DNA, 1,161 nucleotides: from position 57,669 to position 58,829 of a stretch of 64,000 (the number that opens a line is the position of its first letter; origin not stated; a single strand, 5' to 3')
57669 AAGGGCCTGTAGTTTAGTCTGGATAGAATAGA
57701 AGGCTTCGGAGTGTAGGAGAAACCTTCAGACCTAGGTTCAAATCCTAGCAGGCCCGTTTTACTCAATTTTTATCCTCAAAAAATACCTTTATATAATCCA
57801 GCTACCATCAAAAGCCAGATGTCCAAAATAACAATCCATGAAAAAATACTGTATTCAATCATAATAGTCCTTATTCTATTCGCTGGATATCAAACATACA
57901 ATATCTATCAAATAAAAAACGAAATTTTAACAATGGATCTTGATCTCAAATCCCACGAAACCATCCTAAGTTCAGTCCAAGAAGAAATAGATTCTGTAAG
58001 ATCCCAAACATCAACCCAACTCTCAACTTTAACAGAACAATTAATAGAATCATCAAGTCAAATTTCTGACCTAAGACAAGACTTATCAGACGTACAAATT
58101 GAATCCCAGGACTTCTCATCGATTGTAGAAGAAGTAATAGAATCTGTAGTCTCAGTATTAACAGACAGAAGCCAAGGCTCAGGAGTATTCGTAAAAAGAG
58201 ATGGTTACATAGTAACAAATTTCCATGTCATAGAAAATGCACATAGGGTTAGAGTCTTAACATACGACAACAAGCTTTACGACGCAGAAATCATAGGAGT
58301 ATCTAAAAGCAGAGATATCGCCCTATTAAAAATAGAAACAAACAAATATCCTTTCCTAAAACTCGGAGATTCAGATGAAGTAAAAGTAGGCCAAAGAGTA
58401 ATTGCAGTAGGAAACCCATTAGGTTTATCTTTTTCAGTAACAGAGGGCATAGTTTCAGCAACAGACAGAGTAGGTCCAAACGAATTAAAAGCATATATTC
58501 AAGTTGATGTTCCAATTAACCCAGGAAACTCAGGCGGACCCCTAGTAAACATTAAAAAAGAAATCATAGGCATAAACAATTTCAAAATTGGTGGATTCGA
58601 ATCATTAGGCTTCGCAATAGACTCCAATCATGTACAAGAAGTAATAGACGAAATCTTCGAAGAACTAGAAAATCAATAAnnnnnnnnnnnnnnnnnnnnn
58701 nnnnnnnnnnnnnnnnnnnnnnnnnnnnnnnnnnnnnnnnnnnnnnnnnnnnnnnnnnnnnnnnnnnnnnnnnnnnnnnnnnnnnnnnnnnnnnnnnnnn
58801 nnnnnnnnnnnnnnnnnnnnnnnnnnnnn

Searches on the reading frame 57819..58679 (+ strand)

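Call 65: search_protein_families(library=pfam, proteins=[window:57819-58679:+], max_evalue=0.001)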
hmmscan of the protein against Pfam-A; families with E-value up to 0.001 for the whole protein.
window:57819-58679:+ (286 aa): 2 families
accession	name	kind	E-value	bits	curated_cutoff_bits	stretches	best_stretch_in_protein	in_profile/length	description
PF13365.12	Trypsin_2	-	7.3e-36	124.5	27.6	1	120-252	1-144/144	Trypsin-like peptidase domain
PF00089.32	Trypsin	-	3.4e-15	56.9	20.6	1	119-276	26-220/220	Trypsin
